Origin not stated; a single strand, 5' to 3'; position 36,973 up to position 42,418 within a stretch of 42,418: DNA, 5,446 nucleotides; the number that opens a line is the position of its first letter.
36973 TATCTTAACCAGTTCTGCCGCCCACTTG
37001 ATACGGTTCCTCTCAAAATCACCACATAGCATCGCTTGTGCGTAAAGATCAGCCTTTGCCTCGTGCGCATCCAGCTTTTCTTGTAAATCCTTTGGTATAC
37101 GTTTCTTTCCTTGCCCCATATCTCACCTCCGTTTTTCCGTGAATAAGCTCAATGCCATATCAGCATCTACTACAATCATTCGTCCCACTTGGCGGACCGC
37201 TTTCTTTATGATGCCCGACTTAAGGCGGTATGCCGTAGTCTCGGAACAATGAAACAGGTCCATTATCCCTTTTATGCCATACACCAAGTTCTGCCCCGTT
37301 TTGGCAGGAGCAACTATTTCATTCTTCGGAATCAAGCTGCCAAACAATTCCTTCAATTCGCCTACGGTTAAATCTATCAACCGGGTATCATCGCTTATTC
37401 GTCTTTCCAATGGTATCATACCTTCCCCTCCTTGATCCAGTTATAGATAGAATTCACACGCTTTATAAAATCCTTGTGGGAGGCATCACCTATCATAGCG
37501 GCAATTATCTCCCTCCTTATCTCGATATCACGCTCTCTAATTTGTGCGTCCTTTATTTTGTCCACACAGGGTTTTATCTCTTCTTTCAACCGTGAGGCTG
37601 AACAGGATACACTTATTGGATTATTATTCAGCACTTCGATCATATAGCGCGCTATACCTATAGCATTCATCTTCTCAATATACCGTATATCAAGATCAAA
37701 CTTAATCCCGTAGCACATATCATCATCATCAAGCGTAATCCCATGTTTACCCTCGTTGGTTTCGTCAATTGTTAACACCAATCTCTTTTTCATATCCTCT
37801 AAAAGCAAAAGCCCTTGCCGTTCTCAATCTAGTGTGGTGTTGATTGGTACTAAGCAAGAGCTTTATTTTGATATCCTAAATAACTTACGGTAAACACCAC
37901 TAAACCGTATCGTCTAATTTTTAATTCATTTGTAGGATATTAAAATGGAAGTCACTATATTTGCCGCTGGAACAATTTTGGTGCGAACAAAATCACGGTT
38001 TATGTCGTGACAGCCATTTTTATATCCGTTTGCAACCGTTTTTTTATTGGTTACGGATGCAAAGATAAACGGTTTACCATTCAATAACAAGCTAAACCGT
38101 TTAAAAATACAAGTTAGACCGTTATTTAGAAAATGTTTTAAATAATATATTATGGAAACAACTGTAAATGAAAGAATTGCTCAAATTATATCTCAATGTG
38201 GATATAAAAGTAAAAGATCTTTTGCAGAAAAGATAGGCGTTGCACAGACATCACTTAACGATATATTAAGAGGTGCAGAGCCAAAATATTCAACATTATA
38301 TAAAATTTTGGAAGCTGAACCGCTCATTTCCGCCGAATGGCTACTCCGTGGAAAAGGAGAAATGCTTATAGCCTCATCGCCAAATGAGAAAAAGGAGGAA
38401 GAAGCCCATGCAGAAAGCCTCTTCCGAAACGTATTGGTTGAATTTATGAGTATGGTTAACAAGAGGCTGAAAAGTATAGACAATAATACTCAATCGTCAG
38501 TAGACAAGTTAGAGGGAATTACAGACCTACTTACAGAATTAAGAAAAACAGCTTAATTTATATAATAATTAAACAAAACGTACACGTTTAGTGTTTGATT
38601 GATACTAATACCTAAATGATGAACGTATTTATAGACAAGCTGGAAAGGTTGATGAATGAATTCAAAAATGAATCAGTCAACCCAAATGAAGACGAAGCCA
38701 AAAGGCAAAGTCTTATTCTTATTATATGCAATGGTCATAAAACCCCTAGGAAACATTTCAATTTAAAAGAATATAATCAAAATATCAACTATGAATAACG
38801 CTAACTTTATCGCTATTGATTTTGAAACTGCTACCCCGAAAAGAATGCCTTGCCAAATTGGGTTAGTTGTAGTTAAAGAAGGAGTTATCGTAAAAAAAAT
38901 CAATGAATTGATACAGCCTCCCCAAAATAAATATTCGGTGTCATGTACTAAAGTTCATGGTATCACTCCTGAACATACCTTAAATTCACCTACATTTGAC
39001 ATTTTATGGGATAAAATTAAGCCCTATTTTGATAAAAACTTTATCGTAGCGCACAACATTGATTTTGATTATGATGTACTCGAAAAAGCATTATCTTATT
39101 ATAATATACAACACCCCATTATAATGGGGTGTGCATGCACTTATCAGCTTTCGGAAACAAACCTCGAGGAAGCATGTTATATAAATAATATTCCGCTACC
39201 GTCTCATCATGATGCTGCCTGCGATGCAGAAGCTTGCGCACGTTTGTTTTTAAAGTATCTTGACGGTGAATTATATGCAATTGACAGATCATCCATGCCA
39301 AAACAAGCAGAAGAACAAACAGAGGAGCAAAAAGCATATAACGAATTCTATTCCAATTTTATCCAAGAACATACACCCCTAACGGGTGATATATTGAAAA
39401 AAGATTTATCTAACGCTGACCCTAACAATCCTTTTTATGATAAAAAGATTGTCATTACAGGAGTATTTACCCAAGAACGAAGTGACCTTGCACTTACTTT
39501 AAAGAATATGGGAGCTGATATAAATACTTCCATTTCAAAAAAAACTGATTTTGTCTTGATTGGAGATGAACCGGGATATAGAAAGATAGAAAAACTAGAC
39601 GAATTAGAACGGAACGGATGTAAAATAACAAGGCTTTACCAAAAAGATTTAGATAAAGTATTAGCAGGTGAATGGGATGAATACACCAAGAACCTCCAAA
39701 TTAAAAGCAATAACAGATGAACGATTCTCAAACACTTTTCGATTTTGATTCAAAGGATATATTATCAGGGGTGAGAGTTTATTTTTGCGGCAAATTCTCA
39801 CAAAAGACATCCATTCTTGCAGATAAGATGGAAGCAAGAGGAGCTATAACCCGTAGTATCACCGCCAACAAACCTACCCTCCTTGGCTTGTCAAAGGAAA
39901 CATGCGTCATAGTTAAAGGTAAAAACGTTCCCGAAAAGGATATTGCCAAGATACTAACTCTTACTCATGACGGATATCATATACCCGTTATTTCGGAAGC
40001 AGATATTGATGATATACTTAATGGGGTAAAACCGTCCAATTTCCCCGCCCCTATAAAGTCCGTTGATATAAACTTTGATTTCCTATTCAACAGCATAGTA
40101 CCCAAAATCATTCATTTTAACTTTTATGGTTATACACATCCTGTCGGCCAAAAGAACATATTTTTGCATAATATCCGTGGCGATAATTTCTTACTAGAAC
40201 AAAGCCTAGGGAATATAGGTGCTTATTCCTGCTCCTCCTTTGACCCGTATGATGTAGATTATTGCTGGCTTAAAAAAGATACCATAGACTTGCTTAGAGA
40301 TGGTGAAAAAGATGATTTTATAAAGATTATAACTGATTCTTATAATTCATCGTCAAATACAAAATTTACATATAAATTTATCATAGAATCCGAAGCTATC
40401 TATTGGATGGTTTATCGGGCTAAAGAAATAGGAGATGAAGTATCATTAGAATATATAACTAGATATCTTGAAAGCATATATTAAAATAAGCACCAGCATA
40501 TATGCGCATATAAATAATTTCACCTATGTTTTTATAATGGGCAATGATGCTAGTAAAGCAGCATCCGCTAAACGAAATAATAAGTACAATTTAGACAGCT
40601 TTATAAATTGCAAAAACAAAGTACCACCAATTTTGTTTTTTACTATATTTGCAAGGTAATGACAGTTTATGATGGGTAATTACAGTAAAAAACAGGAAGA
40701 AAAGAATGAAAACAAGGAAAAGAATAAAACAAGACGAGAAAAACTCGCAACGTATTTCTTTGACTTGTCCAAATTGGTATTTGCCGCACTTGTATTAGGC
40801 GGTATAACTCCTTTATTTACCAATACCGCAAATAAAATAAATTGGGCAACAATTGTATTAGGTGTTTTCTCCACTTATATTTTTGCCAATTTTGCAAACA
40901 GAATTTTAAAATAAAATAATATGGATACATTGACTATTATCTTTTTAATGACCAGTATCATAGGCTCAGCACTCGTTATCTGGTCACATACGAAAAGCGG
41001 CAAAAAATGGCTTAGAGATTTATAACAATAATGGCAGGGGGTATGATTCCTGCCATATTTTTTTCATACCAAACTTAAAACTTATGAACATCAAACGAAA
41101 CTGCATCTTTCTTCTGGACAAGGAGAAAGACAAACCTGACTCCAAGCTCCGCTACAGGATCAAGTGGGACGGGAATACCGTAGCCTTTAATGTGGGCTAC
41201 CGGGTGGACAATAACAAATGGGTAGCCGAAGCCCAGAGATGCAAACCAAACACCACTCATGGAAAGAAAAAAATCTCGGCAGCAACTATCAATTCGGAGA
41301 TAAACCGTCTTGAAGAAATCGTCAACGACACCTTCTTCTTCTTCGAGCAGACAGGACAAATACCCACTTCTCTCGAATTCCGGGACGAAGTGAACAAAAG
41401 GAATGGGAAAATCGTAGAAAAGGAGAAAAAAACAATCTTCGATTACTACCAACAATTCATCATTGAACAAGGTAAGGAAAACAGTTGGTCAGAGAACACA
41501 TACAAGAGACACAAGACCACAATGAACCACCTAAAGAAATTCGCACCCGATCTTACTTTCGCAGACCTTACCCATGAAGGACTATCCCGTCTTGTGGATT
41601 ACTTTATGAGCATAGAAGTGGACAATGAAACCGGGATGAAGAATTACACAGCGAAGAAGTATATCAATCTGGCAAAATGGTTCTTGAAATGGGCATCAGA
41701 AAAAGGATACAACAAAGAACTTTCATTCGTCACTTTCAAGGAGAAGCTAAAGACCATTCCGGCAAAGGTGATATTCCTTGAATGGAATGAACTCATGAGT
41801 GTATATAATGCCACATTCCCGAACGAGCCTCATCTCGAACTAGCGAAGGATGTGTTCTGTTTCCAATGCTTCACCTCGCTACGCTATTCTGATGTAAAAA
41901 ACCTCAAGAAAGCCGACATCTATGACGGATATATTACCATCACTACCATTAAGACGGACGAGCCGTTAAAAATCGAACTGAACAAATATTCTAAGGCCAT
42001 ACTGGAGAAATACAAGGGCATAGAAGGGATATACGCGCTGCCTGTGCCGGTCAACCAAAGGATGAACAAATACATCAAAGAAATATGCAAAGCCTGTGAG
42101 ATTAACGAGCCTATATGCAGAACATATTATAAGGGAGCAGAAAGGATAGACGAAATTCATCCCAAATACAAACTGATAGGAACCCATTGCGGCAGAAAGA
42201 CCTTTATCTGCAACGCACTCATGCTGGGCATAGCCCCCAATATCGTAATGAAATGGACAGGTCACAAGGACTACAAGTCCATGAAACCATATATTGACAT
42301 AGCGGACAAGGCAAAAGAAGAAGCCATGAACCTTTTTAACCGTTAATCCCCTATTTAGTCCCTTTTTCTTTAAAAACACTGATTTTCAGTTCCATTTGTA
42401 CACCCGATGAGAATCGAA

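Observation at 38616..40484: Exonuclease-BRCT plus BRCT-unknown operon between repressor and integrase: candidate lysogen-expressed defence system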

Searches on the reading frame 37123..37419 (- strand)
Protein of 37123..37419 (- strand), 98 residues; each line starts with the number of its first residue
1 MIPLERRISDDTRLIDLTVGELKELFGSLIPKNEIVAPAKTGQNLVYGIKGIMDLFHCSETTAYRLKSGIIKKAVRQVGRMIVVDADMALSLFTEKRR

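Call 94: search_protein_families(library=pfam, proteins=[window:37123-37419:-], max_evalue=0.001)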
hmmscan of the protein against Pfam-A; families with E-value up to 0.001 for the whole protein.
window:37123-37419:- (98 aa): 1 family
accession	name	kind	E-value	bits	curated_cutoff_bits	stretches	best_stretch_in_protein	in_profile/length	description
PF12964.13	DUF3853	-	1.1e-15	57.9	22.1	1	32-94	28-95/97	Protein of unknown function (DUF3853)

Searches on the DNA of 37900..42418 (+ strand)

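Call 7: search_dna_similar(query=window:37900-42418:+, collection=phages, mode=near)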
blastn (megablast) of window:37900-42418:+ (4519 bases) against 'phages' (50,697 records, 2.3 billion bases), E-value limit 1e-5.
No match.

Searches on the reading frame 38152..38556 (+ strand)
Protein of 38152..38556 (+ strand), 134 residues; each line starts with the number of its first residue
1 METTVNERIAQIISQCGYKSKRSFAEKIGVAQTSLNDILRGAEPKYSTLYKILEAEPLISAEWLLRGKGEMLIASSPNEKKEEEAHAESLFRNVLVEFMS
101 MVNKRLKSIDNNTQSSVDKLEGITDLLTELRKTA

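Call 3: search_protein_families(library=pfam, proteins=[window:38152-38556:+], max_evalue=1)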
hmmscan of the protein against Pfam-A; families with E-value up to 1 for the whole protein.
window:38152-38556:+ (134 aa): 5 families
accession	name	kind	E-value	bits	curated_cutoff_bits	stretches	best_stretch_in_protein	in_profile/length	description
PF01381.28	HTH_3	-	2.3e-06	28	23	1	20-55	11-47/55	Helix-turn-helix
PF12844.13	HTH_19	-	4.8e-06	26.8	30.2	1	6-70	1-64/64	Helix-turn-helix domain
PF21716.3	dnstrm_HI1420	-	0.068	13.5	27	1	23-55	48-81/90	Probable addiction module antidote protein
PF18024.7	HTH_50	-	0.073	13.2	27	1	18-34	23-39/50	Helix-turn-helix domain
PF10952.14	DUF2753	-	0.16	12.6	28.7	1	6-40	77-111/140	Protein of unknown function (DUF2753)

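Call 4: search_protein_families(library=padloc, proteins=[window:38152-38556:+], max_evalue=1)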
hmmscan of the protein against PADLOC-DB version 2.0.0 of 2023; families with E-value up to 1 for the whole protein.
window:38152-38556:+ (134 aa): 1 family
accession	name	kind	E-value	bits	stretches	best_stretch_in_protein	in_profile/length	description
PDLC04760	PDC-M64C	-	0.011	14.1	1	3-51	25-73/93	-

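Call 5: search_protein_families(library=phrogs, proteins=[window:38152-38556:+], max_evalue=1)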
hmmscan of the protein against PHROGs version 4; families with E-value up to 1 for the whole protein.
window:38152-38556:+ (134 aa): 20 families
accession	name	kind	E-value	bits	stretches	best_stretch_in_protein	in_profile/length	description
phrog_8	-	transcription regulation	1.2e-08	35.8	1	5-110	162-257/346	transcriptional regulator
phrog_9710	-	unknown function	5.4e-06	27.4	1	9-82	18-93/95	-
phrog_4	-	transcription regulation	9.8e-06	25.8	1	3-81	135-205/400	transcriptional repressor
phrog_3037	-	transcription regulation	1.1e-05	26.3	1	5-95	18-108/189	transcriptional repressor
phrog_2328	-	transcription regulation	0.00018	22.3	1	4-77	15-82/128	transcriptional repressor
phrog_147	-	transcription regulation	0.00025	22.3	1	1-56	1-57/100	transcriptional regulator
phrog_4779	-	transcription regulation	0.0003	22.3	1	4-56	2-59/98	transcriptional regulator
phrog_638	-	transcription regulation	0.0007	20.5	1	4-47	3-47/145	transcriptional regulator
phrog_9425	-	transcription regulation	0.0026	18.4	1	3-54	6-58/72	transcriptional repressor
phrog_3642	-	DNA, RNA and nucleotide metabolism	0.0032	18.4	1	8-55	11-59/79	HTH DNA binding protein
phrog_6831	-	transcription regulation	0.0074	17.3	1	6-52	8-54/68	transcriptional regulator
phrog_2967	-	transcription regulation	0.012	16.2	1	4-82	10-78/225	transcriptional regulator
phrog_1337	-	DNA, RNA and nucleotide metabolism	0.012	15.9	1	6-115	16-122/316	DNA binding protein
phrog_3949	-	transcription regulation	0.013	16.5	1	9-54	17-63/161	transcriptional repressor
phrog_2339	-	DNA, RNA and nucleotide metabolism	0.025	15.6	1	4-47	25-67/98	HTH DNA binding protein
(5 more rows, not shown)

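Call 6: search_protein_families(library=ncbifam, proteins=[window:38152-38556:+], max_evalue=1)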
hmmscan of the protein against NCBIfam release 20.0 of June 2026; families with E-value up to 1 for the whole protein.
window:38152-38556:+ (134 aa): 0 families
